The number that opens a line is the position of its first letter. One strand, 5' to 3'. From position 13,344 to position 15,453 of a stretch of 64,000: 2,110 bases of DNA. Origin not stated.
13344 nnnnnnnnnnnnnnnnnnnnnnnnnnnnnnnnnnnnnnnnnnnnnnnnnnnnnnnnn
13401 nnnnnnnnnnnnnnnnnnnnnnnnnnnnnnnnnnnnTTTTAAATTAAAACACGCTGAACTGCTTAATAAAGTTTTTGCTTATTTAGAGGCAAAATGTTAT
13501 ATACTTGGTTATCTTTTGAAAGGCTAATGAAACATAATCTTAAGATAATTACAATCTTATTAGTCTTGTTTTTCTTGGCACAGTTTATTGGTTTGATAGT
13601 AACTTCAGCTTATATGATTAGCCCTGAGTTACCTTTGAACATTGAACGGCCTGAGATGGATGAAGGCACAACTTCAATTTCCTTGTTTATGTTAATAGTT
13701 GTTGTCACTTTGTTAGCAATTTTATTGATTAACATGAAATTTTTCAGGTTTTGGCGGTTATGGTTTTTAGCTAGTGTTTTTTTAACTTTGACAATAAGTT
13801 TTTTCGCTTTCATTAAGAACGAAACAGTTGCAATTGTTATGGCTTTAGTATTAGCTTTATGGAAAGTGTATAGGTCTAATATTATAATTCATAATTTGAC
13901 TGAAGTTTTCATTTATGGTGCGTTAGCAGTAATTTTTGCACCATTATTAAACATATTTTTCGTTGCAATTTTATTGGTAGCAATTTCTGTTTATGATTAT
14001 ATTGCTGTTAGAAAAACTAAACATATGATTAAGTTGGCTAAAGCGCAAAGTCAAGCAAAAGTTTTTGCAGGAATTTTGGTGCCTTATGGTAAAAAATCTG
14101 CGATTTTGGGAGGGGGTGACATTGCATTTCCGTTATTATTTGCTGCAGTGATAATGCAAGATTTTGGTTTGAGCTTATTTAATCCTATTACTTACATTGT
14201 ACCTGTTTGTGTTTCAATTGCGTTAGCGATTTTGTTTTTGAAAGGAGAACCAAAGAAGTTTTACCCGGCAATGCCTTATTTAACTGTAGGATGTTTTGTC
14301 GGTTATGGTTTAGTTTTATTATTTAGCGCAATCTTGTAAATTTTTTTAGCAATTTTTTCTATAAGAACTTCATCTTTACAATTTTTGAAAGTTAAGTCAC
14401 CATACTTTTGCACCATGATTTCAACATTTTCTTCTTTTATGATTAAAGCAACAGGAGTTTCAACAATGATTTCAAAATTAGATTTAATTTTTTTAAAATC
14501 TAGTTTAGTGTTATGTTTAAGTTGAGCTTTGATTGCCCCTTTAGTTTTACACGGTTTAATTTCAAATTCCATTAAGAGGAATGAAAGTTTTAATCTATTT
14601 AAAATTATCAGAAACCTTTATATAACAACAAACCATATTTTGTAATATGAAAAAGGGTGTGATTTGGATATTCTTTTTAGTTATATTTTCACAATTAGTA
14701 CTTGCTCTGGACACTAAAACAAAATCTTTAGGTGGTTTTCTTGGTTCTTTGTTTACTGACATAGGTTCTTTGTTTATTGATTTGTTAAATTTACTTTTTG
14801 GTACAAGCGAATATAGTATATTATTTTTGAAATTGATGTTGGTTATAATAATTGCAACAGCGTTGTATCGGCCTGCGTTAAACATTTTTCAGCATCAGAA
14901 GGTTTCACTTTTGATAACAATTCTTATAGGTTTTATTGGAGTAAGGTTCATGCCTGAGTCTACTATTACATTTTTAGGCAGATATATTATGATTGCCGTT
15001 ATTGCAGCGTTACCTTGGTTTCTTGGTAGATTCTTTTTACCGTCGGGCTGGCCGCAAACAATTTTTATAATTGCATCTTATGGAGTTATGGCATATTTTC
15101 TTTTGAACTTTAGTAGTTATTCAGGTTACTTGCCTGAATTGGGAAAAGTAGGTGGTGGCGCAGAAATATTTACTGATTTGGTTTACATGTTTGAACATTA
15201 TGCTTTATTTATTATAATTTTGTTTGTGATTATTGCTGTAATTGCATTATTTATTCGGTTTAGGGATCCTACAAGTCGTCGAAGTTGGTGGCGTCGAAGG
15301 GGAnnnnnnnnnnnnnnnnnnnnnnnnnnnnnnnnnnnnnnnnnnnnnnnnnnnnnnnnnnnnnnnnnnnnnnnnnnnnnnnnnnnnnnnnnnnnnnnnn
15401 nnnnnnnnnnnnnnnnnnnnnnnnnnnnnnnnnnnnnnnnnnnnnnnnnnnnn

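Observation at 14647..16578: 643-aa polytopic membrane protein composed of tandem Trp-rich two-helix repeats (RxRWLWW......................) with Arg/His-rich loops, encoded by near-identical DNA repeats of about 170-180 bp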

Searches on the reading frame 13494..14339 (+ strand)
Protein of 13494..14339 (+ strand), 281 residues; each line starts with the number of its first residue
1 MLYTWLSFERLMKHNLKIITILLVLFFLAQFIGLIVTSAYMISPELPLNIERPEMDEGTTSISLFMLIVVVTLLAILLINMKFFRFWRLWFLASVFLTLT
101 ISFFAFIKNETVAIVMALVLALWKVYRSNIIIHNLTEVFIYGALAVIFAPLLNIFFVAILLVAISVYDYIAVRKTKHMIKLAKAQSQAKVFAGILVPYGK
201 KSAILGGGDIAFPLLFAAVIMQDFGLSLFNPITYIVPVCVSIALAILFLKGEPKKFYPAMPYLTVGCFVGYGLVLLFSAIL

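Call 6: search_protein_families(library=pfam, proteins=[window:13494-14339:+], max_evalue=1)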
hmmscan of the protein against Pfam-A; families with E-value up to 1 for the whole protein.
window:13494-14339:+ (281 aa): 1 family
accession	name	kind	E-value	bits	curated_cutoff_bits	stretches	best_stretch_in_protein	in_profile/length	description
PF06550.16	SPP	-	6.1e-08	32.9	23.9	1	25-190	3-172/283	Signal-peptide peptidase, presenilin aspartyl protease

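Call 87: search_protein_families(library=padloc, proteins=[window:13494-14339:+], max_evalue=0.01)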
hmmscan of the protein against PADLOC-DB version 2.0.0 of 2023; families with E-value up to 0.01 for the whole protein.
window:13494-14339:+ (281 aa): 0 families

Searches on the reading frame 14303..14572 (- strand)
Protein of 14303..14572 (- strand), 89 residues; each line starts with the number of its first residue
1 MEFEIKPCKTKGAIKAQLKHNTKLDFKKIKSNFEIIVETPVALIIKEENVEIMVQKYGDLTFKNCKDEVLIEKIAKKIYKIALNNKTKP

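Call 6: search_protein_families(library=pfam, proteins=[window:14303-14572:-], max_evalue=1)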
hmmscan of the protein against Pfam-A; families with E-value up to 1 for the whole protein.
window:14303-14572:- (89 aa): 1 family
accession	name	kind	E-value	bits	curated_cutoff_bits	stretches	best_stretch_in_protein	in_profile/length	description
PF18941.5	DUF5688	-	0.018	15.1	34.5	1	11-87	9-82/290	Family of unknown function (DUF5688)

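Call 87: search_protein_families(library=padloc, proteins=[window:14303-14572:-], max_evalue=0.01)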
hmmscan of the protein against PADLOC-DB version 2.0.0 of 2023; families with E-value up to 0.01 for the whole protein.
window:14303-14572:- (89 aa): 1 family
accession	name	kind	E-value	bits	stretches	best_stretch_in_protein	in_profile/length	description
PDLC01934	CARF7--CARF_RelE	-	0.0009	16.4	1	15-86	210-278/359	-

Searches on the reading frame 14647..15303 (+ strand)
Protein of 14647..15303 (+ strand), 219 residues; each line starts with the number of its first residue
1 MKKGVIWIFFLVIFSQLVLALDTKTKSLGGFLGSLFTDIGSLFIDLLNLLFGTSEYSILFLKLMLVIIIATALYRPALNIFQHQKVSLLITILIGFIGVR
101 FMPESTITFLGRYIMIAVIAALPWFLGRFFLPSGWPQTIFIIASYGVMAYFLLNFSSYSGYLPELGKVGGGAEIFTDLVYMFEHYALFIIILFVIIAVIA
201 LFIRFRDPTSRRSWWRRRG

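Call 20: search_protein_families(library=pfam, proteins=[window:14647-15303:+], max_evalue=10)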
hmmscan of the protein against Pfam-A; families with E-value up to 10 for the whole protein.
seq(219 aa): 2 families
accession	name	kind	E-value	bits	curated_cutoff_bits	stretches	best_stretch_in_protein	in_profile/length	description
PF05106.17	Phage_holin_3_1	-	0.01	16.7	23.8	1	38-106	24-92/99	Phage holin family (Lysis protein S)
PF03203.19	MerC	-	0.024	15.6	27.6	1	48-118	26-102/108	MerC mercury resistance protein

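Call 37: find_homologous_proteins(query=A2, max_evalue=0.001)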
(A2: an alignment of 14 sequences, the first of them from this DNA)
Query A2 (14 sequences) (219 aa, profile of the alignment): 4 proteins with E <= 0.001 among 8000 candidates.
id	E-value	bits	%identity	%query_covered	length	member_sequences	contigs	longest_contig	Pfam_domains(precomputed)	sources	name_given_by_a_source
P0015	4.4e-47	178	24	79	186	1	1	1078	-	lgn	-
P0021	2.9e-45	172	25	51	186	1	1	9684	-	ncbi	-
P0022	4.1e-43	165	23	51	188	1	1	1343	-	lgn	-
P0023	3.1e-39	153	22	78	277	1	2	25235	-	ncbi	ncbi:MAG: zinc ribbon domain-containing protein [archaeon]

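Call 39: find_encoding_contigs(protein=P0023, flank=7000, max_places=3)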
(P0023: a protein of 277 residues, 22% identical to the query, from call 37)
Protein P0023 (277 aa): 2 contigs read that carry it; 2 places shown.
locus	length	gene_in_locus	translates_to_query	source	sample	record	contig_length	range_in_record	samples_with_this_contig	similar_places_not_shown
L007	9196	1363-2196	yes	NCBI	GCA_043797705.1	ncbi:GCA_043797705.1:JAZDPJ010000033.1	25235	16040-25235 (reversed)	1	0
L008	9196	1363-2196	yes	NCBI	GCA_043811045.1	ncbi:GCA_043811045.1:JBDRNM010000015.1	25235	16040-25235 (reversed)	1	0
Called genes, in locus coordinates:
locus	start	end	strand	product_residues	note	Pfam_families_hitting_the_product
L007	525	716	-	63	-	PF02597:ThiS, PF21965:SAMP2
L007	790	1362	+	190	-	-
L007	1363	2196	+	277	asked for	-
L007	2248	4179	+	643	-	PF13328:HD_4, PF01966:HD, PF04607:RelA_SpoT, PF02824:TGS, PF28438:RelA_RIS, PF13291:ACT_4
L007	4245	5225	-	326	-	-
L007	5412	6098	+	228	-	PF02754:CCG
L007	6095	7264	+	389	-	PF01565:FAD_binding_4, PF02913:FAD-oxidase_C (weak)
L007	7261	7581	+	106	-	PF00037:Fer4 (faint), PF12797:Fer4_2 (faint), PF12800:Fer4_4 (faint), PF13183:Fer4_8, PF13237:Fer4_10 (weak), PF12838:Fer4_7, PF13187:Fer4_9 (weak), PF13534:Fer4_17, +1 more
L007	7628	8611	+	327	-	PF10023:Aminopep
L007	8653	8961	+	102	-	-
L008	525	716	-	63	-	PF02597:ThiS, PF21965:SAMP2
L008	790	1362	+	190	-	-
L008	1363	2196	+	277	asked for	-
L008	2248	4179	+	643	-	PF13328:HD_4, PF01966:HD, PF04607:RelA_SpoT, PF02824:TGS, PF28438:RelA_RIS, PF13291:ACT_4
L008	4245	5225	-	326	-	-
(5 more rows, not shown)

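Call 40: find_encoding_contigs(protein=P0021, flank=7000, max_places=3)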
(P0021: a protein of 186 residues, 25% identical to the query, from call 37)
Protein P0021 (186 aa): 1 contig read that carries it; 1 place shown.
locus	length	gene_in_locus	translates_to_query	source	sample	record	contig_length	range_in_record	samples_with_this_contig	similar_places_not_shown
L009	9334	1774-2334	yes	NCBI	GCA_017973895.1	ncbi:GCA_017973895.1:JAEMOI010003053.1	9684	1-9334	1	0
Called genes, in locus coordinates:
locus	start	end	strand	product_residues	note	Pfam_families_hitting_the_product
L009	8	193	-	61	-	-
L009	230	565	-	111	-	PF13643:DUF4145 (weak)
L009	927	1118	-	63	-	PF02597:ThiS, PF21965:SAMP2 (weak)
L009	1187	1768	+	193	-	-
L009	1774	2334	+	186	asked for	-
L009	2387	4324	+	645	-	PF13328:HD_4, PF01966:HD, PF04607:RelA_SpoT, PF02824:TGS, PF28438:RelA_RIS, PF13291:ACT_4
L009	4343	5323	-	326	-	PF03227:GILT (weak), PF13462:Thioredoxin_4 (faint), PF25011:VSR_TRX (weak), PF01323:DSBA (weak)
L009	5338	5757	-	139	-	-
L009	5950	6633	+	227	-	PF02754:CCG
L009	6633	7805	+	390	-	PF01565:FAD_binding_4, PF02913:FAD-oxidase_C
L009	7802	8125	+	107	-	PF12797:Fer4_2 (faint), PF12800:Fer4_4 (faint), PF12837:Fer4_6 (faint), PF13183:Fer4_8, PF12838:Fer4_7, PF13187:Fer4_9, PF13534:Fer4_17, PF00037:Fer4 (weak), +3 more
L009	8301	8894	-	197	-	PF13707:RloB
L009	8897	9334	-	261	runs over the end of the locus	?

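Call 66: predict_structure(alignment_id=A5)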
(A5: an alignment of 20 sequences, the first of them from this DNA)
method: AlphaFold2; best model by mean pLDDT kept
length: 198 residues; sequences in the alignment: 20
mean_pLDDT: 82.1   pTM: 0.59
mean pLDDT of the five models: 82.1, 81.4, 81.4, 78.7, 78.1
residues with pLDDT >= 90: 69; 70-90: 93; 50-70: 36; < 50: 0
segments of 3 or more residues with pLDDT < 50: none
pLDDT, mean of each block of 10 residues (from residue 1): 71 79 86 85 93 96 97 96 90 85 91 92 90 76 61 69 77 80 66 57
secondary structure, 60 per line:
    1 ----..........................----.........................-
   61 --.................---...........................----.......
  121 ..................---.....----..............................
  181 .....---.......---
elements in order: H5-30 H35-59 H63-79 H83-109 H114-138 H142-146 H151-185 H189-195

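Call 75: fold_search(model_id=the predicted structure, library=pdb)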
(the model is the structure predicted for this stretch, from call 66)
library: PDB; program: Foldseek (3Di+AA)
matches with E <= 10: 11; with E <= 0.001: 0
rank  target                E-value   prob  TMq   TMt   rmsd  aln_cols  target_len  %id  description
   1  7q84_B                3.7e+00  0.08  0.17  0.06  15.1       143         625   10  Crystal structure of human peroxisomal acyl-Co-A oxidase 1a, apo-form (released 2022-03-02)
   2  9nq9_A                3.7e+00  0.06  0.18  0.09  17.8       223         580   12  Magnesium ions-bound closed-state cryo-EM structure of human TRPV6 in cNW11 nanodiscs (released 2025-11-19)
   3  7q86_A                4.5e+00  0.08  0.17  0.07  14.8       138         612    9  Crystal structure of human peroxisomal acyl-Co-A oxidase 1a, FAD-bound-form (released 2022-03-02)
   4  1is2_B                5.3e+00  0.06  0.16  0.06  15.2       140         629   13  Crystal Structure of Peroxisomal Acyl-CoA Oxidase-II from Rat Liver (released 2002-04-10)
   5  7q84_A                5.5e+00  0.06  0.16  0.07  15.0       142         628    9  Crystal structure of human peroxisomal acyl-Co-A oxidase 1a, apo-form (released 2022-03-02)
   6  8fc9_A                6.4e+00  0.04  0.20  0.09  19.5       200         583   18  Cryo-EM structure of the human TRPV4 - RhoA, apo condition (released 2023-07-12)
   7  7xge_C                7.1e+00  0.05  0.19  0.23  19.5       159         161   14  Crystal structure of MCL-1 in complex with computationally designed inhibitor protein (released 2022-07-20)
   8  7q86_B                7.8e+00  0.05  0.16  0.06  15.1       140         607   11  Crystal structure of human peroxisomal acyl-Co-A oxidase 1a, FAD-bound-form (released 2022-03-02)
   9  3dpj_E                9.1e+00  0.05  0.20  0.21  13.0       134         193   15  The crystal structure of a TetR transcription regulator from Silicibacter pomeroyi DSS (released 2008-09-02)
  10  3nyj                  9.1e+00  0.04  0.19  0.21  20.9       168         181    9  Crystal Structure Analysis of APP E2 domain (released 2011-06-01)
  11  3nyl                  9.1e+00  0.03  0.15  0.15  18.5       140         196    7  The X-ray structure of an antiparallel dimer of the human amyloid precursor protein E2 domain (released 2011-07-13)

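Call 88: search_protein_families(library=phrogs, proteins=[P0021], max_evalue=0.01)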
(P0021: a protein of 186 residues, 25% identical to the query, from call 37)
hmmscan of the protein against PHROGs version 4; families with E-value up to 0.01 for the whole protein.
P0021 (186 aa): 0 families
